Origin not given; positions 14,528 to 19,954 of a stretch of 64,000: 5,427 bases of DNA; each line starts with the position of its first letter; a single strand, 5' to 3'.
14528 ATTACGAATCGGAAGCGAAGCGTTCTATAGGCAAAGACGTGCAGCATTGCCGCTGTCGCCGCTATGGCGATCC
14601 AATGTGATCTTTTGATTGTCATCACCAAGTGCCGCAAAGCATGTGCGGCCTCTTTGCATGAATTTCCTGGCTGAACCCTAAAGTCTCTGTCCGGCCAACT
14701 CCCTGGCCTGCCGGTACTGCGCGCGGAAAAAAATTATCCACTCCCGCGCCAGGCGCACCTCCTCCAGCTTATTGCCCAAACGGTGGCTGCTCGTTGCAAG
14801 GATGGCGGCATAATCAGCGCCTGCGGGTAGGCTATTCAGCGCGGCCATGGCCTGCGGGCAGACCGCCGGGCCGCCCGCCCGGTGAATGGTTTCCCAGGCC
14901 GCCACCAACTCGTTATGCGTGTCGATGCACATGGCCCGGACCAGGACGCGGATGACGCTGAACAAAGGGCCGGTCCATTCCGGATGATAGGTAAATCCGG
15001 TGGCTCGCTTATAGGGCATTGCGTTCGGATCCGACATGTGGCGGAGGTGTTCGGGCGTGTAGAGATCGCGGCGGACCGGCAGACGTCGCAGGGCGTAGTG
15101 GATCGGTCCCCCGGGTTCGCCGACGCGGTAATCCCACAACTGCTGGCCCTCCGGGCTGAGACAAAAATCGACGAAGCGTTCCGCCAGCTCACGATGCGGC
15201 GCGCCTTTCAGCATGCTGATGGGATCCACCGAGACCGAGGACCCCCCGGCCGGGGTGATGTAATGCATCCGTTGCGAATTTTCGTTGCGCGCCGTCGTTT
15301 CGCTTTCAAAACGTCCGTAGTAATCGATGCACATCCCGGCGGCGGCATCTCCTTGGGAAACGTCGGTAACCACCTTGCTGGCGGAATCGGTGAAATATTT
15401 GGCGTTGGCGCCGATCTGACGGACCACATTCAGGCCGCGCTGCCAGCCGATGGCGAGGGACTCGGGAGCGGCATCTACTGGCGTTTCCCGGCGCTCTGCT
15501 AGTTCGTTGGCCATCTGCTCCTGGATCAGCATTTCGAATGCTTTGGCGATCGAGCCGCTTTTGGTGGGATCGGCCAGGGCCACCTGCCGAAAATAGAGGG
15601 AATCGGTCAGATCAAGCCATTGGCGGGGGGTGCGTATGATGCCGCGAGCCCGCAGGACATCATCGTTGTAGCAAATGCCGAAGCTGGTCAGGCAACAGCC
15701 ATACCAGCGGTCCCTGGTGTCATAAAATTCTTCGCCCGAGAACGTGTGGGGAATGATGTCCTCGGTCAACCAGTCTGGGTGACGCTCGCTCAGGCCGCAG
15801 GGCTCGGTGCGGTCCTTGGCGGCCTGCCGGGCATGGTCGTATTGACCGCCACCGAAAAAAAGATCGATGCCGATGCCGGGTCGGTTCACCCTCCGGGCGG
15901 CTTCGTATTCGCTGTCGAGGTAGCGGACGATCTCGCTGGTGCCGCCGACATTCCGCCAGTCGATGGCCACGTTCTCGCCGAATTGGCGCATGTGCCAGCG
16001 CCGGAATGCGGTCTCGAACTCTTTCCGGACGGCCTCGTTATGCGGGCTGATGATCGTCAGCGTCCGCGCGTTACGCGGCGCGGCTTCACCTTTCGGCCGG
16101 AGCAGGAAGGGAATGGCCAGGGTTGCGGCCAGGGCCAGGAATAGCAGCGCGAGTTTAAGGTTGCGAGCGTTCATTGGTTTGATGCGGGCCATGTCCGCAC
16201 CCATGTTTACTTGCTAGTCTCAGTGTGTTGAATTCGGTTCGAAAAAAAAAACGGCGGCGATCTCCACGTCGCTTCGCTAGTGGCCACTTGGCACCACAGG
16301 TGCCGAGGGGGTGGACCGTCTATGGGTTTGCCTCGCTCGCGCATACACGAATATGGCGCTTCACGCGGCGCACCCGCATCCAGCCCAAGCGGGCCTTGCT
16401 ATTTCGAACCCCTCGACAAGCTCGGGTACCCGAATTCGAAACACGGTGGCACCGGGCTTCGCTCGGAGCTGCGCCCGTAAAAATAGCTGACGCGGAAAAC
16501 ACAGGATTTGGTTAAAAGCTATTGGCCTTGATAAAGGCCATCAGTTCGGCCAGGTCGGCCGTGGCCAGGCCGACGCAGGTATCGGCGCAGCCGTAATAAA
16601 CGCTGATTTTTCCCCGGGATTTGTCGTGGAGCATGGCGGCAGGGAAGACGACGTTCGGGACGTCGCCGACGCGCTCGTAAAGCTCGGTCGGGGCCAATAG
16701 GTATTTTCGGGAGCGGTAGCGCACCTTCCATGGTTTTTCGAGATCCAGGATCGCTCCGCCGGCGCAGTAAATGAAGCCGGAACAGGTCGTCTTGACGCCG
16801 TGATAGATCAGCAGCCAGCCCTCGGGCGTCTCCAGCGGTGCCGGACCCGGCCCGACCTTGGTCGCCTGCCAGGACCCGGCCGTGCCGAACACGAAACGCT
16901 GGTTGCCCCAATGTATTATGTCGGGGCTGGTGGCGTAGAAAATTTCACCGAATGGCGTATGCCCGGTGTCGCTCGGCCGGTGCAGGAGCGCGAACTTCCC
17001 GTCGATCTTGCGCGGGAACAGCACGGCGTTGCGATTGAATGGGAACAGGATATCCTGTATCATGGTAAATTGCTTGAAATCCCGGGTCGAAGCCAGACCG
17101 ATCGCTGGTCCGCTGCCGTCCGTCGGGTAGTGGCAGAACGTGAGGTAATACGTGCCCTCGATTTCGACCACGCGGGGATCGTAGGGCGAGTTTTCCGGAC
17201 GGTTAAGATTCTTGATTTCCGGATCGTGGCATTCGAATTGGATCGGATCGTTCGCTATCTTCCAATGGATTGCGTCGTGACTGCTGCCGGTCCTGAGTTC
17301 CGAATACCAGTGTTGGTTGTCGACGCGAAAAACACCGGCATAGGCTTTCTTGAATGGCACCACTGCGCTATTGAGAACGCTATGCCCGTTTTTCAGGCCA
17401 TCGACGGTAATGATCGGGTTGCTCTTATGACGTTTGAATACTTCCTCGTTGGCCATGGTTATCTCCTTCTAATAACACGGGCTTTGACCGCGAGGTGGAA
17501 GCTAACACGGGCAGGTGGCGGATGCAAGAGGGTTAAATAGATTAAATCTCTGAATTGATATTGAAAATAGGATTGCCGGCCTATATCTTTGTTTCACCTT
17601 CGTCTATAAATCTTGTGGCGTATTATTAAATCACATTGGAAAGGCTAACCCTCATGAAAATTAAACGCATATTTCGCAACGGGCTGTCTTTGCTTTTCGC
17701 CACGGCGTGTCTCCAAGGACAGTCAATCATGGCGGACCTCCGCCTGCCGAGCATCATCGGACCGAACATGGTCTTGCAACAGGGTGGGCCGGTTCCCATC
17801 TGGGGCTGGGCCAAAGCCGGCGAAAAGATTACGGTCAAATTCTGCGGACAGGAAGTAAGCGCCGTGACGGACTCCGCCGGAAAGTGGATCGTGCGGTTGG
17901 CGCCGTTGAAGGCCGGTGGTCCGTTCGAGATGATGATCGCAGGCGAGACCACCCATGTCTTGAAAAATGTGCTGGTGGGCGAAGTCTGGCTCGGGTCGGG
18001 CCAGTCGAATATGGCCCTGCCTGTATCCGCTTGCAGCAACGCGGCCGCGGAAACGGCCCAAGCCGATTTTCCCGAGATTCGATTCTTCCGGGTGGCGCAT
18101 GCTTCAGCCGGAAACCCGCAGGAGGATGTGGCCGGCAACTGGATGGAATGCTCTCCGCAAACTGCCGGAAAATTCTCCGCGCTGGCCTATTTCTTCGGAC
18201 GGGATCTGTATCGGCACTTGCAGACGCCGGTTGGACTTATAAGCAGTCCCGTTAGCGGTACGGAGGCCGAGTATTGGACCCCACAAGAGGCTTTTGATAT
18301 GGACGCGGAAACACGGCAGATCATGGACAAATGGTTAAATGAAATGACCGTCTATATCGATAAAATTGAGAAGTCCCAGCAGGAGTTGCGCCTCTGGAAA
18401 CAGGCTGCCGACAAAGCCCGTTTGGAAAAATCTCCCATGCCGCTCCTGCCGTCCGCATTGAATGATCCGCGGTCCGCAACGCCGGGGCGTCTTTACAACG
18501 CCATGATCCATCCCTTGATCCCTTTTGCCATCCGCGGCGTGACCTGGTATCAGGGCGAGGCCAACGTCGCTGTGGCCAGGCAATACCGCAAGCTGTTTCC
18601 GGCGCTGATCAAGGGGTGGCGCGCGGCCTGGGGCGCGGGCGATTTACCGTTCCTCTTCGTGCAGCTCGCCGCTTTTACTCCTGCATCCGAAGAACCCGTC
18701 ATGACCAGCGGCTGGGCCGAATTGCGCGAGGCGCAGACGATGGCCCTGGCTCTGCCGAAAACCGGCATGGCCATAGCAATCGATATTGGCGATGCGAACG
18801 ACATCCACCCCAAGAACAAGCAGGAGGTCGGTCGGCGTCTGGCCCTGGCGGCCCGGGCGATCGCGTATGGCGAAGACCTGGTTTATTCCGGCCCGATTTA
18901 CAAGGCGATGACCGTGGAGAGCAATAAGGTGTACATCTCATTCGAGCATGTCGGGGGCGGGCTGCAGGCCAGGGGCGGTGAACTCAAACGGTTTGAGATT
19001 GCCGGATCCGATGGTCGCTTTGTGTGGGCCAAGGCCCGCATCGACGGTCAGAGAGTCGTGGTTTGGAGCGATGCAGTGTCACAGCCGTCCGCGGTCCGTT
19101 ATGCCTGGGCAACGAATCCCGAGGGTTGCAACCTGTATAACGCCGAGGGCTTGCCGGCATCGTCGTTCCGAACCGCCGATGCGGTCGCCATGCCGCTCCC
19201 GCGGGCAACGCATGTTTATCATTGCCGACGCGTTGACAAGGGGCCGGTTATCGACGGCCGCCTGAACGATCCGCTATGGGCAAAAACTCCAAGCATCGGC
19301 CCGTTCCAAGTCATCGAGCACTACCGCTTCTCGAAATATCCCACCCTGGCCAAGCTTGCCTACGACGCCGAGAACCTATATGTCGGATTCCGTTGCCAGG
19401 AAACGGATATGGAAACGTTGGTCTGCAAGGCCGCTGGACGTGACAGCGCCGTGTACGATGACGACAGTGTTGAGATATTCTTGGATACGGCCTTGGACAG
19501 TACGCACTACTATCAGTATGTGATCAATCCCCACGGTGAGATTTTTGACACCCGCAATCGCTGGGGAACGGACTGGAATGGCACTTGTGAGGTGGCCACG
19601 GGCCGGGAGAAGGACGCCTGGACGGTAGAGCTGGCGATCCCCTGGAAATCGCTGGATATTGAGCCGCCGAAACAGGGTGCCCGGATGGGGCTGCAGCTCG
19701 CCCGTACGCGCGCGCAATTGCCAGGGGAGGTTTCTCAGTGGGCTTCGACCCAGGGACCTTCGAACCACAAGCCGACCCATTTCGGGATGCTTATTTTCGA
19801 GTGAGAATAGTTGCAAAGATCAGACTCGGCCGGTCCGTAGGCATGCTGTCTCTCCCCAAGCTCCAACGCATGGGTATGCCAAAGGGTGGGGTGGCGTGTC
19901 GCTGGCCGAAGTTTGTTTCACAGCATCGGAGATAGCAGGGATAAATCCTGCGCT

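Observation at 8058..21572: A ~170-bp CACGTG-palindrome element occurs twice, both copies in sense orientation relative to local transcription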

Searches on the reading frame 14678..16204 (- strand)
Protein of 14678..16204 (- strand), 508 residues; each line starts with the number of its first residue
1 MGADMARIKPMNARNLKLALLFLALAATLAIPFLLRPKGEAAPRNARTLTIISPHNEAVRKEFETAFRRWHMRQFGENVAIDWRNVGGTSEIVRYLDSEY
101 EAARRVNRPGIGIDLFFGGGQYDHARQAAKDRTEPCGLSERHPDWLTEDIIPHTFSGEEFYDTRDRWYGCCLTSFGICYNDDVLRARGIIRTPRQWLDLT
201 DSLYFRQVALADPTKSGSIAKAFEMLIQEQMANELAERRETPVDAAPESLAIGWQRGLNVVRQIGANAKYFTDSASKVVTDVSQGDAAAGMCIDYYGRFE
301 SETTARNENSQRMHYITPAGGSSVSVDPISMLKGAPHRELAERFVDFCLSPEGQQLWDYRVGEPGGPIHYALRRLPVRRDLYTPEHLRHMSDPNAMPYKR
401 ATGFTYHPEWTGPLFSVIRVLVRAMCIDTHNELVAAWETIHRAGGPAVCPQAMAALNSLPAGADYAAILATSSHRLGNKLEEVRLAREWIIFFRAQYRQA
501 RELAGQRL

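Call 61: search_protein_families(library=pfam, proteins=[window:14678-16204:-], max_evalue=0.00001)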
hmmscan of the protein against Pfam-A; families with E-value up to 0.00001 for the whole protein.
window:14678-16204:- (508 aa): 4 families
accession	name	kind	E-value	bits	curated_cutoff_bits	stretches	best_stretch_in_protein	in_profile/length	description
PF13343.11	SBP_bac_6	-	5.1e-17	62.6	24.6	1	151-358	41-212/245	Bacterial extracellular solute-binding protein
PF13531.11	SBP_bac_11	-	2.6e-12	47.4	25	1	193-357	93-221/227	Bacterial extracellular solute-binding protein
PF13416.11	SBP_bac_8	-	2.1e-11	44.6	27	1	167-357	84-252/279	Bacterial extracellular solute-binding protein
PF01547.30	SBP_bac_1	-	1.5e-07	32.2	26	1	174-355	111-307/307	Bacterial extracellular solute-binding protein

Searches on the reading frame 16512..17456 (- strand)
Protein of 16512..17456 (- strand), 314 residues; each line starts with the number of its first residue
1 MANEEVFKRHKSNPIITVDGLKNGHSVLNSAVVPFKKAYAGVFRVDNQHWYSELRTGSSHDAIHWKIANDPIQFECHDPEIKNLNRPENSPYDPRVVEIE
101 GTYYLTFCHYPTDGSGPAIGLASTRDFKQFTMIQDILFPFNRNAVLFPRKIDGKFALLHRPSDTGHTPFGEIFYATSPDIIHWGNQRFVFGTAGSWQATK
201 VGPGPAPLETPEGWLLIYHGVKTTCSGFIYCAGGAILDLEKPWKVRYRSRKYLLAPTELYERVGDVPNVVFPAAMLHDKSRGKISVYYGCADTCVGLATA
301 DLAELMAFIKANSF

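Call 61: search_protein_families(library=pfam, proteins=[window:16512-17456:-], max_evalue=0.00001)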
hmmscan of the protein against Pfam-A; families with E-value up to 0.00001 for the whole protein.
window:16512-17456:- (314 aa): 1 family
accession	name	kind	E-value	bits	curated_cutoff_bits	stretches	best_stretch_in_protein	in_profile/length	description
PF04041.19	Glyco_hydro_130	-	8.7e-60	202.8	26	1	20-310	28-319/320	beta-1,4-mannooligosaccharide phosphorylase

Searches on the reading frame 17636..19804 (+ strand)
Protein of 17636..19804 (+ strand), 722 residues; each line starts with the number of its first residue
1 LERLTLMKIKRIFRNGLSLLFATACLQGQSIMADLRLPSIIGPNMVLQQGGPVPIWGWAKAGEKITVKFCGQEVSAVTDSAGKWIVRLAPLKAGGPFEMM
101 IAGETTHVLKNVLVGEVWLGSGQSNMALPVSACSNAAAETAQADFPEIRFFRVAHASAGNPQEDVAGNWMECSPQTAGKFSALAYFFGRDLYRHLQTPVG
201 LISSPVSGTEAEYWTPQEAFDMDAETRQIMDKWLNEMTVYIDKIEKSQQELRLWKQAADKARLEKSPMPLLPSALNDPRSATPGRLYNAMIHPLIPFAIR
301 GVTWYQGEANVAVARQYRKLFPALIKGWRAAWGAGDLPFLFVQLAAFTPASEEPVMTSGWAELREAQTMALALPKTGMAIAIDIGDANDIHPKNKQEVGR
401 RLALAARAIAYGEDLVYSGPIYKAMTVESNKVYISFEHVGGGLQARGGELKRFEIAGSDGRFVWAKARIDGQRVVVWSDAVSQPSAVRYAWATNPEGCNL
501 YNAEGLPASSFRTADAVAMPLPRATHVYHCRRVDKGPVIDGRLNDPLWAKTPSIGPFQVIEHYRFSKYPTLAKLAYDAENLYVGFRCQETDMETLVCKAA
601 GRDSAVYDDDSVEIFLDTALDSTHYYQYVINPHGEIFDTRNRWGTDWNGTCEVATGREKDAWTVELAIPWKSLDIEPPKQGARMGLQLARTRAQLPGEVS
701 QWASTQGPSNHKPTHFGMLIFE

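Call 8: search_protein_families(library=ncbifam, proteins=[window:17636-19804:+])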
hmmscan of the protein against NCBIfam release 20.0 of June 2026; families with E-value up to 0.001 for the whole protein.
window:17636-19804:+ (722 aa): 0 families

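Call 61: search_protein_families(library=pfam, proteins=[window:17636-19804:+], max_evalue=0.00001)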
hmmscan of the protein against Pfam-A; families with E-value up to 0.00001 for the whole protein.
window:17636-19804:+ (722 aa): 2 families
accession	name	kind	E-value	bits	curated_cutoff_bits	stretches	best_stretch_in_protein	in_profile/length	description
PF06452.16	CBM9_1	-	5.5e-18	66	23.4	1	539-720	1-181/185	Carbohydrate family 9 binding domain-like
PF03629.24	SASA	-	9.3e-16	58.6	24.8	1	285-405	103-223/226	Carbohydrate esterase, sialic acid-specific acetylesterase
